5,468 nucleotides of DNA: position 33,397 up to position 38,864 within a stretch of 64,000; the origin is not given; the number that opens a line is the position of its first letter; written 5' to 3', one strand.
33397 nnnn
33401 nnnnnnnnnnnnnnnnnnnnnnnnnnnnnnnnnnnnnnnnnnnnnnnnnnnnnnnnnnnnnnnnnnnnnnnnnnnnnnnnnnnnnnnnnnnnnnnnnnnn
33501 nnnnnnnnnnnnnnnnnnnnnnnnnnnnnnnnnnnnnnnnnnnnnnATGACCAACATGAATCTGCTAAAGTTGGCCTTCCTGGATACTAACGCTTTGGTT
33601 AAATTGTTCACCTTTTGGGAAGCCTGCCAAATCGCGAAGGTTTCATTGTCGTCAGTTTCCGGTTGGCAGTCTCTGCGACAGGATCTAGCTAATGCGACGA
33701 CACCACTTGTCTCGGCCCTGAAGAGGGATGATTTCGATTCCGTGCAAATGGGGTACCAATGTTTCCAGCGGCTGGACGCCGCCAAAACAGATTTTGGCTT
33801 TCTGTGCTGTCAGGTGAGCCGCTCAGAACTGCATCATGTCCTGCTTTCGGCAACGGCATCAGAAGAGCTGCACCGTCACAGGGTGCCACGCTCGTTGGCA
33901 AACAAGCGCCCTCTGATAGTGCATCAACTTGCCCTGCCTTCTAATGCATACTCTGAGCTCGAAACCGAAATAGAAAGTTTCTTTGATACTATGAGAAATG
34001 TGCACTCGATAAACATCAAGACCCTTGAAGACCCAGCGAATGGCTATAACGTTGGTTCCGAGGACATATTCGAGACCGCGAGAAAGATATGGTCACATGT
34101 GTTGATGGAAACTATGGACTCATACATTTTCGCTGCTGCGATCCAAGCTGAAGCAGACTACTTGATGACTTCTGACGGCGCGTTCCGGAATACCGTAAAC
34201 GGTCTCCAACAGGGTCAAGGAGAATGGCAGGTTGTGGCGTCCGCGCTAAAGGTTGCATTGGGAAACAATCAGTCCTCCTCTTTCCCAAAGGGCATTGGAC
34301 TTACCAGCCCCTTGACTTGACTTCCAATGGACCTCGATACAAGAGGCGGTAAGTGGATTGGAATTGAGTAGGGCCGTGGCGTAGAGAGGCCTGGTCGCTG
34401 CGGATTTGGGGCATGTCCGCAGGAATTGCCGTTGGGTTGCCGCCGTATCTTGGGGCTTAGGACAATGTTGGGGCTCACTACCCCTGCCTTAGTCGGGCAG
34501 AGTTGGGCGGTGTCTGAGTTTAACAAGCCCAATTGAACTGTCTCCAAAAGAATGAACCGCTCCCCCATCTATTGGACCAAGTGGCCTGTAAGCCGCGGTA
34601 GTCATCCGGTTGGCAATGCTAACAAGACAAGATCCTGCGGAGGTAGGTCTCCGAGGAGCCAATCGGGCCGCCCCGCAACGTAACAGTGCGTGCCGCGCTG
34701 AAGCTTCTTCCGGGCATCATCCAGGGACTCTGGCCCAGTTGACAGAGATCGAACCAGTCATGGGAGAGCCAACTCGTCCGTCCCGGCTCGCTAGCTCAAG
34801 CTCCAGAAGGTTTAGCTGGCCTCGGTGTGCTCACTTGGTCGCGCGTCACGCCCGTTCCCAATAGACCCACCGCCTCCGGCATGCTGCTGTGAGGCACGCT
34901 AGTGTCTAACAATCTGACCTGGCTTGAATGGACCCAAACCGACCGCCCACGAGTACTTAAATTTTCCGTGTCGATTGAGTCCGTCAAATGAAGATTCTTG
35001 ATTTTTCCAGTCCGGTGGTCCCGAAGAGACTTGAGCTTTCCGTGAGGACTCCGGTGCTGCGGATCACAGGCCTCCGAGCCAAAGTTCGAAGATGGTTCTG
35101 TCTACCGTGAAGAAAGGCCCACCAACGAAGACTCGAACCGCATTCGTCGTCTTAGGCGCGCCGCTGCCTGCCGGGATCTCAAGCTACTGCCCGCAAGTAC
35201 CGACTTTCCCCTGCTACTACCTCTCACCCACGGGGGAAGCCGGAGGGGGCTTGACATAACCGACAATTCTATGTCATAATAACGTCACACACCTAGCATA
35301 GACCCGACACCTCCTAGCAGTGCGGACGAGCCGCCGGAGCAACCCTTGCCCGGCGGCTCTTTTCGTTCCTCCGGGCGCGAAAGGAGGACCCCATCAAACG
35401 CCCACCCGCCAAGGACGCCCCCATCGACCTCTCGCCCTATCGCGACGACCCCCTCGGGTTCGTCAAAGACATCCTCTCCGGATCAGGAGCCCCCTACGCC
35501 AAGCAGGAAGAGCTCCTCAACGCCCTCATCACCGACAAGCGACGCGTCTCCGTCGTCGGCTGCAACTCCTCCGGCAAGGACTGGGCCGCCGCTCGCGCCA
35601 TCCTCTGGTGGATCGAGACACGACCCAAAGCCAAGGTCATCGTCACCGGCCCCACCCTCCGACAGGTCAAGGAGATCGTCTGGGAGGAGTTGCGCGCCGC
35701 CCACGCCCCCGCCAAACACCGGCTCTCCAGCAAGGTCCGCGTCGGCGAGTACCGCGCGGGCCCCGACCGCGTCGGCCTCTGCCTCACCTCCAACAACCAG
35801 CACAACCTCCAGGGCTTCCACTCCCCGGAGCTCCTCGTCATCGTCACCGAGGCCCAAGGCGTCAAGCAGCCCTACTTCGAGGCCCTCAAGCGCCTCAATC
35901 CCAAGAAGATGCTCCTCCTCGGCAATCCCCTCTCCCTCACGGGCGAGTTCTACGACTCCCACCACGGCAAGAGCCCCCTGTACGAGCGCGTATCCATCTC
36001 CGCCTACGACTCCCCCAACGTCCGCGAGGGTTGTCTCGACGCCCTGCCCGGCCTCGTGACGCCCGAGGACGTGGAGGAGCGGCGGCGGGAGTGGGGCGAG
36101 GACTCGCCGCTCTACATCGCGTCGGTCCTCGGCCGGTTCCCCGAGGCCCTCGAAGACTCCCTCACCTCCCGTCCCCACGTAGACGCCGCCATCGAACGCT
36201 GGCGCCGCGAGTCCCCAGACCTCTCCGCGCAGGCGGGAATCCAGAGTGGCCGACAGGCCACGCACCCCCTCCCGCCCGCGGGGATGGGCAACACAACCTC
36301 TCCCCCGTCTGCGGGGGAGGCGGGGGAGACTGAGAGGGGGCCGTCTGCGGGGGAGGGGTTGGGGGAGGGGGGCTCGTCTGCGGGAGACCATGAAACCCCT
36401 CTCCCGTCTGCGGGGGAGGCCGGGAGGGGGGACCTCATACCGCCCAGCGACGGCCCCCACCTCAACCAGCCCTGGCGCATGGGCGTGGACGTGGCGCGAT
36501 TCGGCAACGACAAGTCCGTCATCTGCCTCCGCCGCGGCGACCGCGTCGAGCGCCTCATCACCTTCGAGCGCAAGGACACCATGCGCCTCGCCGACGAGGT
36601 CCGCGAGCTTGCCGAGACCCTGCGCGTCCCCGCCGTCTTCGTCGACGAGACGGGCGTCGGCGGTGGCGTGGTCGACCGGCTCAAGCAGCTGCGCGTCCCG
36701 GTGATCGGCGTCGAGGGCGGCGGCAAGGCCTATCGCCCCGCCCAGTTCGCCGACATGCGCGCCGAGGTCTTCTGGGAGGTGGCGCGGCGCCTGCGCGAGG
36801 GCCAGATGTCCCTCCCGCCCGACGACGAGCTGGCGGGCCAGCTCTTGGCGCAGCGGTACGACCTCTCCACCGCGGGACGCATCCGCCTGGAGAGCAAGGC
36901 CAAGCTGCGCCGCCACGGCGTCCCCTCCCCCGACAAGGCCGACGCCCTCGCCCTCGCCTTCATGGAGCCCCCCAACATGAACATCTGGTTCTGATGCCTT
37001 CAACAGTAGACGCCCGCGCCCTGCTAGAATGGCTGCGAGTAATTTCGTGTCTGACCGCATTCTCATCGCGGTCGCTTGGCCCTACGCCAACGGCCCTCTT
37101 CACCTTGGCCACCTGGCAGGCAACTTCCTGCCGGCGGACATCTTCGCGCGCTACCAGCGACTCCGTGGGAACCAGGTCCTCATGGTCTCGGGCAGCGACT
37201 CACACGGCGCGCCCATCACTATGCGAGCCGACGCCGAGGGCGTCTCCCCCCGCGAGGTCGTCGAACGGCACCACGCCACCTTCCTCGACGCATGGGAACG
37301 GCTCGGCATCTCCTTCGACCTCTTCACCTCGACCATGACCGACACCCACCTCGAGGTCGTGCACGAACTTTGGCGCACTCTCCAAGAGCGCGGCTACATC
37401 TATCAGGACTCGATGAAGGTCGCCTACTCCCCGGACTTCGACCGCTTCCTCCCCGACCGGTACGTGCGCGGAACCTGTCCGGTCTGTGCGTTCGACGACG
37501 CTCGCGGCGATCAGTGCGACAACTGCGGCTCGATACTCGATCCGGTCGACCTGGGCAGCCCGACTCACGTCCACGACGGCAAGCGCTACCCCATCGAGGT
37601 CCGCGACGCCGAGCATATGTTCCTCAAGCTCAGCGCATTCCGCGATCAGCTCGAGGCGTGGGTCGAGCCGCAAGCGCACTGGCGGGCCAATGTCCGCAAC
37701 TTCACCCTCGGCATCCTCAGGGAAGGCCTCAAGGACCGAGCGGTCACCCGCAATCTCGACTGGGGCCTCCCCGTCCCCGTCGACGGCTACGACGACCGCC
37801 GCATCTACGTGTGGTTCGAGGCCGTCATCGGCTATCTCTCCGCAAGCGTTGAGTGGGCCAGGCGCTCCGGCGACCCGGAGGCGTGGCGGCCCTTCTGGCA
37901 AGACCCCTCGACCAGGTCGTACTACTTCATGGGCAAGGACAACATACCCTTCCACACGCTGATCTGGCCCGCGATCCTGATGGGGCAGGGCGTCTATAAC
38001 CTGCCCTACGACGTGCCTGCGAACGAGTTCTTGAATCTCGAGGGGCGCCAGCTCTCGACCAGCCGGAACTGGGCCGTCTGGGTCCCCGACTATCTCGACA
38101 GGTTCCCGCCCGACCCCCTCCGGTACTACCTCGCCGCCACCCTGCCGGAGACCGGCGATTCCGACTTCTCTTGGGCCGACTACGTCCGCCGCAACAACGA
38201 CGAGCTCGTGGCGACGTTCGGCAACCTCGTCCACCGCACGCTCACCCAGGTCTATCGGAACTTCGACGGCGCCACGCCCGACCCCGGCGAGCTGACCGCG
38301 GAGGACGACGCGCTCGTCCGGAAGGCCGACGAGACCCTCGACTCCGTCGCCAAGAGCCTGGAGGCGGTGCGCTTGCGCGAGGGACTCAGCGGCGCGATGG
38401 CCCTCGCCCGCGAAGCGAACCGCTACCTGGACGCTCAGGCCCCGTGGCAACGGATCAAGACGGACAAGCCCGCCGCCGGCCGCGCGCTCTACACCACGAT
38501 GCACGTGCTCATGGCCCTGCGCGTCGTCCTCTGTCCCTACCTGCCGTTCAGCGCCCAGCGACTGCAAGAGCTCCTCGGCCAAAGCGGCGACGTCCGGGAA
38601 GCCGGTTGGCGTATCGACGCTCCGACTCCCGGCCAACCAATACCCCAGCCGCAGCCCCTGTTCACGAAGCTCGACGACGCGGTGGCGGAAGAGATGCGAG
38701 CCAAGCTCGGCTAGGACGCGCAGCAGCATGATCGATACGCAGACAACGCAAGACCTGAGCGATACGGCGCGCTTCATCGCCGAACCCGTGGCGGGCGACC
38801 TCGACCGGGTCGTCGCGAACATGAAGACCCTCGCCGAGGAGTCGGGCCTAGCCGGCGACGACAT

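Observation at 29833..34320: Compact operon of Xis-like HTH, DNA methyltransferase, unknown 340-aa protein, BrxC/ORC-like ATPase and PIN nuclease: candidate uncharacterised methylation-linked defence system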

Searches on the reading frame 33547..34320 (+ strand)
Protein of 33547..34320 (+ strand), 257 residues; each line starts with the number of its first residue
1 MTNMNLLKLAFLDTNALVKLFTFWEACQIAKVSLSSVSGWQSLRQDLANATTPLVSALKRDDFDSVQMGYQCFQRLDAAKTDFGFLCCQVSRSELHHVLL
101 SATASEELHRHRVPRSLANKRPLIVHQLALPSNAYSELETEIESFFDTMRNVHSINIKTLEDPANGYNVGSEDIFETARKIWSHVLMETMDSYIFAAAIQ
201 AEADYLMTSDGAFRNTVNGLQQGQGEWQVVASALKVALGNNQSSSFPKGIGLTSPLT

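Call 3: search_protein_families(library=pfam, proteins=[window:33547-34320:+], max_evalue=1)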
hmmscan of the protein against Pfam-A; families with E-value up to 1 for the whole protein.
window:33547-34320:+ (257 aa): 2 families
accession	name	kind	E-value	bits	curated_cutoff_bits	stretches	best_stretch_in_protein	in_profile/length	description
PF01850.27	PIN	-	0.00049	21.1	23.6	1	99-216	8-117/120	PIN domain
PF23366.1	Beta-prop_HVO_0234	-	0.062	13.3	27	1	166-229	201-260/274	HVO_0234-like, beta propeller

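Call 4: search_protein_families(library=padloc, proteins=[window:33547-34320:+], max_evalue=1)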
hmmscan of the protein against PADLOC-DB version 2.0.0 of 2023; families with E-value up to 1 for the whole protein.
window:33547-34320:+ (257 aa): 2 families
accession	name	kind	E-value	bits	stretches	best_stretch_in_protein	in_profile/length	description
PDLC00606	ZorA1|ZorA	-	0.024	11.1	1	137-231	293-377/636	MotA/ExbB/TolQ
PDLC00803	Cyclase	-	0.032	11.9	1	131-190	186-243/253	oligonucleotide-cyclase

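Call 5: search_protein_families(library=ncbifam, proteins=[window:33547-34320:+], max_evalue=1)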
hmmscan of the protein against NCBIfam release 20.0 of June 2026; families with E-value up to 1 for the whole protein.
window:33547-34320:+ (257 aa): 0 families

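Call 12: find_homologous_proteins(query=window:33547-34320:+)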
Query window:33547-34320:+ (257 aa): 35 proteins with E <= 0.001 among 1940 candidates.
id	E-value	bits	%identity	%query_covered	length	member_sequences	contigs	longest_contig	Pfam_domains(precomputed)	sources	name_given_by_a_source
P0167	5.5e-154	529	94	99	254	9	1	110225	-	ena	-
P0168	1.8e-147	507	89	100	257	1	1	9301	-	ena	-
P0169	3.1e-137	474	83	100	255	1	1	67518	-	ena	-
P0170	5.2e-136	470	83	98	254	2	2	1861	-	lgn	-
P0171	5.1e-134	463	81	100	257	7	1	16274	-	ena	-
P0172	2.2e-131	455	81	100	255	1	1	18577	-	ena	-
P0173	1.1e-130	453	81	99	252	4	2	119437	-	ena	-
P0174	1.2e-127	443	81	98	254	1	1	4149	PF01850.28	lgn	-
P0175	3.6e-127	441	77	100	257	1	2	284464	-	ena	-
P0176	6.5e-125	434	77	100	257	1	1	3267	PF01850.28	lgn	-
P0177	3.8e-123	428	76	100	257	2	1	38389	-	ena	-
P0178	3.8e-123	428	74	100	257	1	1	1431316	-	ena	-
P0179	2.9e-121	422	77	99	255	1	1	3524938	-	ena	-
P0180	9.9e-111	387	67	100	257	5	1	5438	PF01850.28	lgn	-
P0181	1.8e-110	386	69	98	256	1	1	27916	-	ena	-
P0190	7.6e-79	283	50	100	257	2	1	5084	PF01850.28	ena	-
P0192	5.4e-77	277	50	100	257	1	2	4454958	PF01850.28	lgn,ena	-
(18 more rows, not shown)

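Call 20: search_solved_structures(query=A1, max_evalue=10)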
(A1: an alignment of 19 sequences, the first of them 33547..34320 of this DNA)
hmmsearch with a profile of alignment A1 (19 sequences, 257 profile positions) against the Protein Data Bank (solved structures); distinct sequences matched with E-value up to 10: 7.
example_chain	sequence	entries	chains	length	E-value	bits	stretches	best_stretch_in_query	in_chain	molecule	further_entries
7cpu_LC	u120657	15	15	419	0.034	16.5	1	59-175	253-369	60S ribosomal protein L4 | Large ribosomal subunit protein uL4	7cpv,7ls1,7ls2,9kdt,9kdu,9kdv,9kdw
7qgg_C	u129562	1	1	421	0.073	15.4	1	59-175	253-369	60S ribosomal protein L4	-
2qc9_A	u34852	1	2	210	0.3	13.4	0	49-121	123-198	Notch 1 protein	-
6swa_C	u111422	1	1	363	0.79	12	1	59-168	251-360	60S ribosomal protein L4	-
2f8y_A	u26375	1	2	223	0.87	11.9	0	56-121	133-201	Notch homolog 1, translocation-associated (Drosophila)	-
1yyh_A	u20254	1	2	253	1.1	11.6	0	53-121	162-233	Notch 1, ankyrin domain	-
2f8x_K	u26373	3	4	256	1.2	11.5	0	53-121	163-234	Neurogenic locus notch homolog protein 1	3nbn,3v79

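Call 30: predict_structure(alignment_id=A1)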
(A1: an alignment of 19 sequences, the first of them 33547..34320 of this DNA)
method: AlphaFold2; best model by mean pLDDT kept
length: 257 residues; sequences in the alignment: 19
mean_pLDDT: 88.2   pTM: 0.87
mean pLDDT of the five models: 88.2, 88.0, 87.3, 87.3, 76.1
residues with pLDDT >= 90: 164; 70-90: 73; 50-70: 15; < 50: 5
segments of 3 or more residues with pLDDT < 50: 1-5
pLDDT, mean of each block of 10 residues (from residue 1): 62 97 95 90 84 66 87 95 95 93 85 83 78 89 97 96 84 94 91 95 95 95 92 87 77 91
secondary structure, 60 per line:
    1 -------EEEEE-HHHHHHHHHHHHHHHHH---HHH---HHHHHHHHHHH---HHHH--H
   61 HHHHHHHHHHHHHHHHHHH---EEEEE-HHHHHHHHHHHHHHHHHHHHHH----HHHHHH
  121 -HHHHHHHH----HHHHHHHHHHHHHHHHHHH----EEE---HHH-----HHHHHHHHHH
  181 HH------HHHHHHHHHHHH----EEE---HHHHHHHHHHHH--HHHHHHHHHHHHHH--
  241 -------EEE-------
elements in order: E8-12 H14-30 H40-50 H54-57 H60-79 E83-87 H89-110 H115-120 H122-129 H134-152 E157-159 H171-182 H189-200 E205-207 H211-222 H225-238 E248-250

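Call 34: fold_search(model_id=the predicted structure, library=pdb)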
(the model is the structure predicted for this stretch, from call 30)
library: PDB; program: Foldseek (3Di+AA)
matches with E <= 10: 118; with E <= 0.001: 0
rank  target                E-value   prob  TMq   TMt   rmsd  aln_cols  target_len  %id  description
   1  2fe1                  6.3e-02  1.00  0.37  0.67   6.7       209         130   11  Crystal Structure of PAE0151 from Pyrobaculum aerophilum (released 2005-12-27)
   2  3zvk_B                7.3e-02  0.99  0.32  0.56   5.5       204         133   11  Crystal structure of VapBC2 from Rickettsia felis bound to a DNA fragment from their promoter (released 2011-12-14)
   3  3zvk_A                1.3e-01  0.97  0.32  0.55   5.6       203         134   11  Crystal structure of VapBC2 from Rickettsia felis bound to a DNA fragment from their promoter (released 2011-12-14)
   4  3zvk_C                1.5e-01  0.97  0.32  0.56   5.6       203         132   11  Crystal structure of VapBC2 from Rickettsia felis bound to a DNA fragment from their promoter (released 2011-12-14)
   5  1y82_A                1.8e-01  0.97  0.34  0.54   7.1       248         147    9  Conserved hypothetical protein Pfu-367848-001 from Pyrococcus furiosus (released 2005-01-25)
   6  1y82_D                2.0e-01  0.90  0.30  0.49   7.1       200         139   10  Conserved hypothetical protein Pfu-367848-001 from Pyrococcus furiosus (released 2005-01-25)
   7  1y82_B                2.0e-01  0.80  0.29  0.45  12.6       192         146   10  Conserved hypothetical protein Pfu-367848-001 from Pyrococcus furiosus (released 2005-01-25)
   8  1v96_B                2.8e-01  0.66  0.29  0.46  11.5       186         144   13  Crystal structure of hypothetical protein of unknown function from pyrococcus horikoshii OT3 (released 2005-02-01)
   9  5ecd_A                3.1e-01  0.89  0.32  0.55   6.2       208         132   12  Structure of the Shigella flexneri VapC mutant D98N crystal form 1 (released 2016-02-17)
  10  5h4h_B                3.4e-01  0.57  0.28  0.44  11.6       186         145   13  Structure of PIN-domain protein (VapC4 toxin) from Pyrococcus horikoshii determined at 2.2 A resolution (released 2016-11-23)
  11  1w8i                  3.6e-01  0.66  0.31  0.46  13.2       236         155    9  The Structure of gene product af1683 from Archaeoglobus fulgidus. (released 2004-11-16)
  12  8wmm_G                4.0e-01  0.92  0.34  0.59   6.1       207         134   11  Structure of CbCas9-PcrIIC1 complex bound to 28-bp DNA substrate (20-nt complementary) (released 2024-06-05)
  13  1ye5_A                4.4e-01  0.82  0.33  0.53   7.3       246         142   13  Crystal structure of hypothetical protein of unknown function from pyrococcus horikoshii OT3 (released 2005-05-17)
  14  1ye5_B                5.6e-01  0.82  0.34  0.54   7.1       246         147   10  Crystal structure of hypothetical protein of unknown function from pyrococcus horikoshii OT3 (released 2005-05-17)
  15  3tnd_A                5.9e-01  0.77  0.28  0.49   5.7       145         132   12  Crystal structure of Shigella flexneri VapBC toxin-antitoxin complex (released 2011-11-02)
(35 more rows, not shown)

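Call 109: search_protein_families(library=pfam, alignment_id=A1, max_evalue=0.01)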
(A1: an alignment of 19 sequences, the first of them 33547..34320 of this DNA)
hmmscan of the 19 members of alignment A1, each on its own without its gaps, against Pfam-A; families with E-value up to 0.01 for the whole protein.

A. member 1, window:33547-34320:+ (257 aa): 1 family
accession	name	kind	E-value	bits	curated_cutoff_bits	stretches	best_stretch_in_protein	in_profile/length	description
PF01850.27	PIN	-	0.00049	21.1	23.6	0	99-216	8-117/120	PIN domain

B. families by the number of members that match (of 19 scanned): 1 family
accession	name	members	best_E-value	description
PF01850.27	PIN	11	1.4e-05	PIN domain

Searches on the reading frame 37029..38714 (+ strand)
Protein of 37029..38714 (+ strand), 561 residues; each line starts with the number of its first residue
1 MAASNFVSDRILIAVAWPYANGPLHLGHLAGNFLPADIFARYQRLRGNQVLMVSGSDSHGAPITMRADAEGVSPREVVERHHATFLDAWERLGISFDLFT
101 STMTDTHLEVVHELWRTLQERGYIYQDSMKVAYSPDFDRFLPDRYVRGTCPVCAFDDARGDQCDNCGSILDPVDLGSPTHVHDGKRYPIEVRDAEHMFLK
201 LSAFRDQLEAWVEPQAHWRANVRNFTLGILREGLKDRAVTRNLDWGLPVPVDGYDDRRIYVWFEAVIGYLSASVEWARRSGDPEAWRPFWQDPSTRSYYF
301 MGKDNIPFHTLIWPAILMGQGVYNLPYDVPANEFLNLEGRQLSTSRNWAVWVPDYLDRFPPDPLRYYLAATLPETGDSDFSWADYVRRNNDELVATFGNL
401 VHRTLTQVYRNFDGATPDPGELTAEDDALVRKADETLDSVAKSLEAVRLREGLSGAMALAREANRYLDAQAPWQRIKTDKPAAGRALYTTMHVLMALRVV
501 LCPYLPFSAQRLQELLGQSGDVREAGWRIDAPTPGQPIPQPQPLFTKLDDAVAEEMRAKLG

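Call 102: find_encoding_contigs(protein=window:37029-38714:+, flank=1000, max_places=3)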
Protein window:37029-38714:+ (561 aa): no gene with exactly this product is on record in the collection.
